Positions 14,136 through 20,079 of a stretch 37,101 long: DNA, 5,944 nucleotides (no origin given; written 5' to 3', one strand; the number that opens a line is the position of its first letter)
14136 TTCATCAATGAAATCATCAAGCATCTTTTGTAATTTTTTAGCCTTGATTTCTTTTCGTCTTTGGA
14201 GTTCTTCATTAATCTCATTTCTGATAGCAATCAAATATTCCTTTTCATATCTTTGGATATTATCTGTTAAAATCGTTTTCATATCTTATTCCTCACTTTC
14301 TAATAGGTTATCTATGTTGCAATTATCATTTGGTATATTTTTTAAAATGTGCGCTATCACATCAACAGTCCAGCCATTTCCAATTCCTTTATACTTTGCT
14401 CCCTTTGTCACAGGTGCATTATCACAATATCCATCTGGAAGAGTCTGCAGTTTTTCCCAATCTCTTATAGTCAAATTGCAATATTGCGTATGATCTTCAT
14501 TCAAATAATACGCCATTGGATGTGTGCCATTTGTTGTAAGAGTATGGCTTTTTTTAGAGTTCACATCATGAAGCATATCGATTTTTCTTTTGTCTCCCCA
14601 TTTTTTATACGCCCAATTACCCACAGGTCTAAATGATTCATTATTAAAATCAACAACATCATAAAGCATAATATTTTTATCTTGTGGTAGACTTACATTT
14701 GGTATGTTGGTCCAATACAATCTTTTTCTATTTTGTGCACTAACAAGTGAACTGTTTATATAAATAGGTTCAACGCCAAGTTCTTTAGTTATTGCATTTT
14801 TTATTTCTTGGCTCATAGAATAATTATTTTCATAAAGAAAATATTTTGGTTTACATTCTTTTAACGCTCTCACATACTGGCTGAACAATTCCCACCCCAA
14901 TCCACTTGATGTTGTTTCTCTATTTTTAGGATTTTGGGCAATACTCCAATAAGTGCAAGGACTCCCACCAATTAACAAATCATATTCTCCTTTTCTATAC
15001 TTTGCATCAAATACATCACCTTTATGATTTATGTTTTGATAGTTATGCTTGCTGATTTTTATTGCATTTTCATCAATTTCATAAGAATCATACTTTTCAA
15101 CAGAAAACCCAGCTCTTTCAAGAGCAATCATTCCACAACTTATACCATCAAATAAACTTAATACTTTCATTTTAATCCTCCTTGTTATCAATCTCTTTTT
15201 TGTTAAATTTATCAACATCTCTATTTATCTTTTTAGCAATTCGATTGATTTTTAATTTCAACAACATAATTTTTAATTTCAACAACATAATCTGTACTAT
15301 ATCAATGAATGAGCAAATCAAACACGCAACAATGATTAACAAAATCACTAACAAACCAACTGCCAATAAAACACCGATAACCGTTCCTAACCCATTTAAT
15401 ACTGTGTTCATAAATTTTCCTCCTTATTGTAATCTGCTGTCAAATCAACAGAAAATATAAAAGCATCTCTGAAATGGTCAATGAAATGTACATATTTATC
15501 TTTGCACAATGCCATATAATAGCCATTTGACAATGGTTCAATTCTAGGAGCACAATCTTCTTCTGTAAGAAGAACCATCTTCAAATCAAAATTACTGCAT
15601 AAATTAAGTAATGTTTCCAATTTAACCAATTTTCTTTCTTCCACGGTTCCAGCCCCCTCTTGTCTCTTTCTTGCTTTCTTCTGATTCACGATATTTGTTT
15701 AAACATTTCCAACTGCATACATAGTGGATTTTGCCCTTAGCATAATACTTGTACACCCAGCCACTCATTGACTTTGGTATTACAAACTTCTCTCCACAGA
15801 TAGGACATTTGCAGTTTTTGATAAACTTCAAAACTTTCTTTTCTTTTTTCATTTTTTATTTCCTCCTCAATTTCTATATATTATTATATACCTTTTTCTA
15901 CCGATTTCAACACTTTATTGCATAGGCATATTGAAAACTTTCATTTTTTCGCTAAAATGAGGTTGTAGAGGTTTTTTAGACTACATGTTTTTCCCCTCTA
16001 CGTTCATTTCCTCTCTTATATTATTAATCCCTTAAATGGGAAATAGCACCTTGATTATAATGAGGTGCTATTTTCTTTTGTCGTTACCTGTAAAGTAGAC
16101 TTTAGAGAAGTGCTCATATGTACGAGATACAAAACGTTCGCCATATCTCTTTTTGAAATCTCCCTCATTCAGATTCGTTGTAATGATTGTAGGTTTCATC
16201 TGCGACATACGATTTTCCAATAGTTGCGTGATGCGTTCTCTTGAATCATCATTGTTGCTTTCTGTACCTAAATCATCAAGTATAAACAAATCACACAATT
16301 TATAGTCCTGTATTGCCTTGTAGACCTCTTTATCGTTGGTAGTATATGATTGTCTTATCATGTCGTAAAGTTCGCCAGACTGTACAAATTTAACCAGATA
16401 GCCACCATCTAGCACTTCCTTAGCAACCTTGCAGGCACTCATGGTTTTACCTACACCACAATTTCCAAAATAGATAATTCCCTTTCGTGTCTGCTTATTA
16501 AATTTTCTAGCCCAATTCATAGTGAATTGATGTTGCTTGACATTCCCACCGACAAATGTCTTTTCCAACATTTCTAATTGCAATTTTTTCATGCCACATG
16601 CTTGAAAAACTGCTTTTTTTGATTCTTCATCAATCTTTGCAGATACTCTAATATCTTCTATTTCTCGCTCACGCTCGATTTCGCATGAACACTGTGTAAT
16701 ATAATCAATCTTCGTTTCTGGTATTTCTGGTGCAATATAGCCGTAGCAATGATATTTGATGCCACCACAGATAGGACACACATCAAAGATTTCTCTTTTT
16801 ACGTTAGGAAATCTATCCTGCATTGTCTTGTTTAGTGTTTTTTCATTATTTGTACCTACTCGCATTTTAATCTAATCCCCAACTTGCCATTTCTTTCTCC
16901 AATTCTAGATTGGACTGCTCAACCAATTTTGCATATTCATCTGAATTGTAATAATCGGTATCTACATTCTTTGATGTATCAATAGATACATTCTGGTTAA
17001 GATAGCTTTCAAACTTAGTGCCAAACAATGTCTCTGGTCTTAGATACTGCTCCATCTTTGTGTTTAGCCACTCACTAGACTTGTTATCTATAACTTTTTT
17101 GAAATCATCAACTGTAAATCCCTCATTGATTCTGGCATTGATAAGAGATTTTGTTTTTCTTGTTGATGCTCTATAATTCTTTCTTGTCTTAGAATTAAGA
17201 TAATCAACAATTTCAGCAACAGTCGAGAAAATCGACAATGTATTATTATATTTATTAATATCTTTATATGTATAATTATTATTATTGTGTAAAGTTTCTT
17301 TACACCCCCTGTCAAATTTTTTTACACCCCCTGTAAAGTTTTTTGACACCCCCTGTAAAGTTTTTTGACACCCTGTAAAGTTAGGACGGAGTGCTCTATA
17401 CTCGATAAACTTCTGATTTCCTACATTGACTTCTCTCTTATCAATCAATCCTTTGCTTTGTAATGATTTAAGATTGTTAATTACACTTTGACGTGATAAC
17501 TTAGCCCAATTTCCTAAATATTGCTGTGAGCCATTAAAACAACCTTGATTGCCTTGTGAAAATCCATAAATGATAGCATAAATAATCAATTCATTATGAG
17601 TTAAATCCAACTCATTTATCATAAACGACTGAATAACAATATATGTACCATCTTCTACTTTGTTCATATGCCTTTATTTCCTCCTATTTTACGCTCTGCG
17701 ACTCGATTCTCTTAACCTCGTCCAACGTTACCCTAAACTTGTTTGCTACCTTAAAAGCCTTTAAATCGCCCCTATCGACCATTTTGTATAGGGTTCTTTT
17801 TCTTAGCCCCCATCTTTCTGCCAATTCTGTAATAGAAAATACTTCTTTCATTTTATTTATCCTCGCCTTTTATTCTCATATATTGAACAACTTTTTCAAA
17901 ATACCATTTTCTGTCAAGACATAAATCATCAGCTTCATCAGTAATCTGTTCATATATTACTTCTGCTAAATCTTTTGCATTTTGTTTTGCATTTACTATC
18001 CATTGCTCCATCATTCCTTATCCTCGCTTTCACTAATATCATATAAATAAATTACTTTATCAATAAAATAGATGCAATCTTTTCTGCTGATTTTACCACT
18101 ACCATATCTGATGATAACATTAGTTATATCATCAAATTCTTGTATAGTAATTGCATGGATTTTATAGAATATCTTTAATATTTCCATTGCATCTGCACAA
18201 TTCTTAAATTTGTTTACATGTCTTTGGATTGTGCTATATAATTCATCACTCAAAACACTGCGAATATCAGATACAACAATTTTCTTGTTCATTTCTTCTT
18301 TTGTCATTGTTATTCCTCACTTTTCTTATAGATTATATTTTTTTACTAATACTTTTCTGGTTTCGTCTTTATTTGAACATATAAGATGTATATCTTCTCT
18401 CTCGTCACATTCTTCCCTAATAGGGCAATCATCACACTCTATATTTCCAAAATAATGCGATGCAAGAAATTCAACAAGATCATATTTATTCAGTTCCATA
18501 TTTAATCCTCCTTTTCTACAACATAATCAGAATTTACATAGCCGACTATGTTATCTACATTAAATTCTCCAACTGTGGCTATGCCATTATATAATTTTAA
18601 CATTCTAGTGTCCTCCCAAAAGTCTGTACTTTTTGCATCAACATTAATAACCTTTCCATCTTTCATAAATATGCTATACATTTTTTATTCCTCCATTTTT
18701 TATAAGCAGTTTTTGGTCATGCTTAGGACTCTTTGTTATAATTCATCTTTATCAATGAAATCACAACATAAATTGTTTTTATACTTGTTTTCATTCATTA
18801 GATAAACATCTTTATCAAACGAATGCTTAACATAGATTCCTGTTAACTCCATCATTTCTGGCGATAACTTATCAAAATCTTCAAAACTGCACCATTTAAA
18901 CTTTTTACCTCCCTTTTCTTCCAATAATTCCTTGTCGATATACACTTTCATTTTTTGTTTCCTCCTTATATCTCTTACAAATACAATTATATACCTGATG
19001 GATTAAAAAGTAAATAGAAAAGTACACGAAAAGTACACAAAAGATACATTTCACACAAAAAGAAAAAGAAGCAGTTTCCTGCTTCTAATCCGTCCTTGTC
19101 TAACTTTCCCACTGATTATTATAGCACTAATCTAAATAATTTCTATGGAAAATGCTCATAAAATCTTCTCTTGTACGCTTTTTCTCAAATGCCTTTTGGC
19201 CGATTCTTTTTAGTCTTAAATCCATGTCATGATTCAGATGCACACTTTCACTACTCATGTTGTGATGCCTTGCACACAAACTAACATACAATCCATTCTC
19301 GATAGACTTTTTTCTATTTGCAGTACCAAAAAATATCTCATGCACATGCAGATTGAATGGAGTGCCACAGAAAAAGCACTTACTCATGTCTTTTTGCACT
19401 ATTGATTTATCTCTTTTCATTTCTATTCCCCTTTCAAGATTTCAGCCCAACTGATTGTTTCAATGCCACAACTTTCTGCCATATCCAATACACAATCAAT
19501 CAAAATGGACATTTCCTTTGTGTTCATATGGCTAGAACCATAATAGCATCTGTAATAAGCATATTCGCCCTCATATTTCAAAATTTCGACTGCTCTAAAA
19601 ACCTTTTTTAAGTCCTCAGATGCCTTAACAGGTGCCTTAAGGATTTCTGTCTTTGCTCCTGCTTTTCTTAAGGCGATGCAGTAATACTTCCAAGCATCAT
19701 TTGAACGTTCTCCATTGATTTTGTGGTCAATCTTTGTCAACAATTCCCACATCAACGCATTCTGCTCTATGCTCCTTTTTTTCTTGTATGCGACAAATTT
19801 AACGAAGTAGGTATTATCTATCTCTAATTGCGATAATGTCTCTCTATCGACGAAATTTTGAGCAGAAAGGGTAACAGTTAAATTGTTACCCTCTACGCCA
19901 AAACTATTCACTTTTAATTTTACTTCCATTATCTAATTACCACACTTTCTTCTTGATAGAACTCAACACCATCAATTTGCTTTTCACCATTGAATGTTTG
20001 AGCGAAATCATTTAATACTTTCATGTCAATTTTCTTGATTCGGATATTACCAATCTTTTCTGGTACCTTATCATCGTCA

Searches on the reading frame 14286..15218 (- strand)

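Call 11: search_protein_families(library=phrogs, proteins=[window:14286-15218:-], max_evalue=0.001)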
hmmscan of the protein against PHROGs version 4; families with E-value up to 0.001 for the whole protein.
window:14286-15218:- (310 aa): 6 families
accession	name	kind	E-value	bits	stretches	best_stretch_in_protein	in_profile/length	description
phrog_116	-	other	2.5e-51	175.9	1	14-301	205-495/779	DNA methyltransferase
phrog_17284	-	unknown function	6.9e-23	82.2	2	237-300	150-215/245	-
phrog_363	-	other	2.5e-22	80.5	1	13-295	50-312/327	DNA methyltransferase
phrog_757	-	other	2.5e-07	31.1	1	12-135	10-131/247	DNA methyltransferase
phrog_16427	-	other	1.2e-06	29.4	1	247-296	118-169/235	DNA methyltransferase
phrog_16528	-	other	8.2e-06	26.5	1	235-295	159-217/236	DNA methyltransferase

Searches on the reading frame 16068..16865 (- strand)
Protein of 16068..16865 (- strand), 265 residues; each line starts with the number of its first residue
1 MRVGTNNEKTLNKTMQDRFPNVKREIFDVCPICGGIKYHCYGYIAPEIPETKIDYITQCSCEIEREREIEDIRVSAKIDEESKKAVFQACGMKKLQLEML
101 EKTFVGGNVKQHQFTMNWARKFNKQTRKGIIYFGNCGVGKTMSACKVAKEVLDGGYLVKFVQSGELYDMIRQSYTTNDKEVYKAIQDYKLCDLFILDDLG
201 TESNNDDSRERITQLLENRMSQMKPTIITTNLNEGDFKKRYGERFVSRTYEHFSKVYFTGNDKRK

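Call 11: search_protein_families(library=phrogs, proteins=[window:16068-16865:-], max_evalue=0.001)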
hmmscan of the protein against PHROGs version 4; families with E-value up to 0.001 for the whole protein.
window:16068-16865:- (265 aa): 6 families
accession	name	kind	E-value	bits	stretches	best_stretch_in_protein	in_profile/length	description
phrog_50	-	DNA, RNA and nucleotide metabolism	1.2e-48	167.5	1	20-265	268-511/570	DnaC-like helicase loader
phrog_3277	-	DNA, RNA and nucleotide metabolism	6.2e-30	105.2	1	123-265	6-154/168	DnaC-like helicase loader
phrog_26922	-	DNA, RNA and nucleotide metabolism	1.3e-10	42.7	1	188-253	9-74/92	DnaC-like helicase loader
phrog_15321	-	unknown function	4.8e-09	37.3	1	191-264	8-88/93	-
phrog_5484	-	DNA, RNA and nucleotide metabolism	2.3e-05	25.1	1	121-202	22-105/239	DnaA-like replication initiation protein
phrog_27475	-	unknown function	5.7e-05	22.8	1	97-241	414-554/599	-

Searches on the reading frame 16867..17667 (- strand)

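Call 11: search_protein_families(library=phrogs, proteins=[window:16867-17667:-], max_evalue=0.001)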
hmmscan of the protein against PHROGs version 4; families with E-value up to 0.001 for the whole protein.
window:16867-17667:- (266 aa): 10 families
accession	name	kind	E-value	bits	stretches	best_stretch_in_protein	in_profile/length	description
phrog_428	-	DNA, RNA and nucleotide metabolism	8.2e-47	161.4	1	3-243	84-327/455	replication initiation protein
phrog_1163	-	unknown function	1.7e-31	111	1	137-234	165-259/273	-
phrog_20981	-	unknown function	5e-20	73.3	1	139-256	166-288/293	-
phrog_6969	-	unknown function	3.6e-16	60.6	1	8-117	5-112/216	-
phrog_22793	-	unknown function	1.4e-14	55.1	1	146-227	55-137/177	-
phrog_270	-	DNA, RNA and nucleotide metabolism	7.6e-08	33.1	1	9-153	32-152/383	replication initiation protein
phrog_20827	-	unknown function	1.9e-07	32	1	133-225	68-161/252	-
phrog_186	-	DNA, RNA and nucleotide metabolism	9.2e-07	29.8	1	2-164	15-180/308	DnaD-like helicase loader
phrog_8102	-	DNA, RNA and nucleotide metabolism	7.5e-06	26.2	1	8-94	18-108/337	replication initiation protein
phrog_678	-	DNA, RNA and nucleotide metabolism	6.3e-05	23.7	1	34-174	64-213/346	replication initiation O-like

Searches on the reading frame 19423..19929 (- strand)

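Call 97: search_protein_families(library=phrogs, proteins=[window:19423-19929:-], max_evalue=0.001)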
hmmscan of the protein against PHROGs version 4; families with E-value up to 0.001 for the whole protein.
window:19423-19929:- (168 aa): 1 family
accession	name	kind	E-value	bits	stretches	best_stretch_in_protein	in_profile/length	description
phrog_72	-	DNA, RNA and nucleotide metabolism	3.2e-14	54.4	1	25-162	25-146/161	NinB/ Orf homologous recombination mediator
